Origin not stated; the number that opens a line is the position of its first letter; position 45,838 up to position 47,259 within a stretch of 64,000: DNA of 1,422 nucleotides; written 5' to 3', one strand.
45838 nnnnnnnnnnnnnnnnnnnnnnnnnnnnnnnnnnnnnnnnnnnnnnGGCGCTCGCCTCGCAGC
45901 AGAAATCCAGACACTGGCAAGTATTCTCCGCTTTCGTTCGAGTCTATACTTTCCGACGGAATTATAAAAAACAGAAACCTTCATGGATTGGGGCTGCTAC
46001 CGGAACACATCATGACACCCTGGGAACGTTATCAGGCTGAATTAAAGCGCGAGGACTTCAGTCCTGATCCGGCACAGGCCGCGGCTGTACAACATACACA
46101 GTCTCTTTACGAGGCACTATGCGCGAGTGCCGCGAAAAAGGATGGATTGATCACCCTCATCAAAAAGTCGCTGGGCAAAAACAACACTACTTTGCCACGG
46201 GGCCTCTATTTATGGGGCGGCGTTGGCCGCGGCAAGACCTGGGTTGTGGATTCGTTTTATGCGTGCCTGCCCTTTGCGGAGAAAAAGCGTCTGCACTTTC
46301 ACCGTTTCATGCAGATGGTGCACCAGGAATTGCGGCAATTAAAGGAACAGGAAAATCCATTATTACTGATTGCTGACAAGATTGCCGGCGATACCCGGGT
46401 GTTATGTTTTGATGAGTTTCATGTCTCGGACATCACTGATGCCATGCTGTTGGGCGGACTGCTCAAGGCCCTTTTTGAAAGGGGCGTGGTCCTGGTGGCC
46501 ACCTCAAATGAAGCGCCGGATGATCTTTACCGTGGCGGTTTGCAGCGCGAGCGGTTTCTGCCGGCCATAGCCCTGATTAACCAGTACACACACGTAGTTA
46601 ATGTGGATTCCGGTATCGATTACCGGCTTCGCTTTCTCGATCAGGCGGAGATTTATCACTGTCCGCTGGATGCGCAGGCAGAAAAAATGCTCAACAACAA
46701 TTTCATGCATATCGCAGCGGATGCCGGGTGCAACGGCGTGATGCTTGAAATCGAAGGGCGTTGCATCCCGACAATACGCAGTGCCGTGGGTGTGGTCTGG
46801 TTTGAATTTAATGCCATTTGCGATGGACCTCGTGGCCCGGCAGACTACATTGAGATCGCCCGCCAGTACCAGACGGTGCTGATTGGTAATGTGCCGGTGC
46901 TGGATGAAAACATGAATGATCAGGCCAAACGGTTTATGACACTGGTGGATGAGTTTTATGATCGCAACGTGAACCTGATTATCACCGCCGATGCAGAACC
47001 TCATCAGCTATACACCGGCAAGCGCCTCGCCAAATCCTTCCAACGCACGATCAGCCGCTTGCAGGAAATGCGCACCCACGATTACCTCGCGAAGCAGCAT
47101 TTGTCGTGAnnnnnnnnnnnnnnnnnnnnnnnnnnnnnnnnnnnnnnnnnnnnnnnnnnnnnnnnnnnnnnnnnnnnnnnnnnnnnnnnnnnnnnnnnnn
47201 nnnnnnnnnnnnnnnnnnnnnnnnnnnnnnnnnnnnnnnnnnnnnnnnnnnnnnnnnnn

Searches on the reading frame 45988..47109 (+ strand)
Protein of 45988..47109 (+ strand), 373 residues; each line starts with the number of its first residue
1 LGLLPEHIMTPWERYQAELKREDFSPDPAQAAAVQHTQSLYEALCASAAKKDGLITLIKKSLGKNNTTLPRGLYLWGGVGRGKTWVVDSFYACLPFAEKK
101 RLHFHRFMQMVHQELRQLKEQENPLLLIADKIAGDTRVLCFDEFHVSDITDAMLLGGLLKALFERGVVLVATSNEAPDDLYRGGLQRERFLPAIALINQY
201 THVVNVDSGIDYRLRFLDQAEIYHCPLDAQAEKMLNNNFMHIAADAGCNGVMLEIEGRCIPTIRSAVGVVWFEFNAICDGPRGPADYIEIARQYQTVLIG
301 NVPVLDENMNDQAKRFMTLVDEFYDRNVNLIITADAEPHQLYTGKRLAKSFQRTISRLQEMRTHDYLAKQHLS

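Call 7: search_protein_families(library=pfam, proteins=[window:45988-47109:+])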
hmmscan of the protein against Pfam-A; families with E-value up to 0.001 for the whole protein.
window:45988-47109:+ (373 aa): 2 families
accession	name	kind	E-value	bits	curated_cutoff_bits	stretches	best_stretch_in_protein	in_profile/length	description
PF03969.22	AFG1_ATPase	-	4.5e-140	467.1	27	1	9-369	1-360/361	AFG1-like ATPase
PF00308.24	Bac_DnaA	-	0.00018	22.1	23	0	289-352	93-156/162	Bacterial DnaA ATPAse domain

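Call 10: find_related_loci(query=window:45988-47109:+, collection=genome_contigs, flank=4000)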
Query window:45988-47109:+ (373 aa) in genome_contigs; peptide patterns used: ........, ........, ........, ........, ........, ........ (x = any residue, [..] = any of these).
599 stretches matched a pattern (row limit reached: there are more); 577 encode a relative of the query (tblastn E <= 1e-3); the best 80 are kept; 80 distinct loci.
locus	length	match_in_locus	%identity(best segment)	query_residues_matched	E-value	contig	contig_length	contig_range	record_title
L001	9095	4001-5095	69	8-373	1e-173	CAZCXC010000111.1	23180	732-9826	MAG TPA_asm: uncultured Enterobacteriaceae bacterium isolate binchicken_co244_6 genome assembly, contig: k141_55407, who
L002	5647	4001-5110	69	4-373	2e-171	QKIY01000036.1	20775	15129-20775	MAG: Gammaproteobacteria bacterium isolate SZUA-592 scaffold_6524, whole genome shotgun sequence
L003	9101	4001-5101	66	5-372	8e-169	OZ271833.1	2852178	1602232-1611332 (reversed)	MAG: Gammaproteobacteria bacterium isolate 2a44d175-53db-4dc9-9779-4eb4755af345 genome assembly, chromosome: 1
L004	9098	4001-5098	66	7-372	4e-168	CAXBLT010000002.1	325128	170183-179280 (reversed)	MAG TPA_asm: uncultured Gammaproteobacteria bacterium isolate ERR2762121_binner13_Refined_69 genome assembly, contig: ER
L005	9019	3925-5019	67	8-372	2e-168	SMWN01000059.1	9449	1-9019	MAG: Gammaproteobacteria bacterium isolate CR02bin7 k141_545511, whole genome shotgun sequence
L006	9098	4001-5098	67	7-372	8e-168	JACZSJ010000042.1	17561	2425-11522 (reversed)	MAG: Proteobacteria bacterium isolate B10T3L8 B10T3L8_NODE772, whole genome shotgun sequence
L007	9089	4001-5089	67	10-372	8e-165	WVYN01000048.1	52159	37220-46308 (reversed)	MAG: Gammaproteobacteria bacterium isolate CS3-C001 C_merged_R1_(paired)_contig_84389, whole genome shotgun sequence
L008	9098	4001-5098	64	7-372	2e-162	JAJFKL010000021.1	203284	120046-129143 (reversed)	MAG: Gammaproteobacteria bacterium isolate OFTM147 OFTM147_20, whole genome shotgun sequence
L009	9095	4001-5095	64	8-372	6e-162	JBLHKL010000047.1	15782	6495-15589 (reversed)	MAG: Gammaproteobacteria bacterium isolate 3300054698_168 Ga0535670_0006750, whole genome shotgun sequence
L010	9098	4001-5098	63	6-372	1e-161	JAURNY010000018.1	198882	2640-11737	MAG: Gammaproteobacteria bacterium isolate SFB_Poly_Co_26 k141_2249239, whole genome shotgun sequence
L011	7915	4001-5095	64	8-372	3e-160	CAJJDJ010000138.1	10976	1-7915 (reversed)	MAG: Thiotrichaceae bacterium UBA7359 isolate FRAM18_bin315 genome assembly, contig: FRAM18_bin315-138, whole genome sho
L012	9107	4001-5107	63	4-372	2e-159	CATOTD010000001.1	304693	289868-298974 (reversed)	MAG: uncultured Gammaproteobacteria bacterium isolate c9384745-b4ed-45cf-9858-4c0dbdcb8ef8 genome assembly, contig: cont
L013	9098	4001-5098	63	7-372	7e-159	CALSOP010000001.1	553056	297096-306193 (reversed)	MAG: uncultured Gammaproteobacteria bacterium isolate B_MB66 genome assembly, contig: contig_21041_B_MB66, whole genome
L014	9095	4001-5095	62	8-372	5e-159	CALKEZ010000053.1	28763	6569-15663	MAG: uncultured Gammaproteobacteria bacterium isolate S2_Bin_METABAT__254_1 genome assembly, contig: c_000000875021, who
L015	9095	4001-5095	63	8-372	2e-157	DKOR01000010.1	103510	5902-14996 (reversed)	MAG TPA_asm: Thiotrichaceae bacterium UBA7357 UBA7357_contig_3905, whole genome shotgun sequence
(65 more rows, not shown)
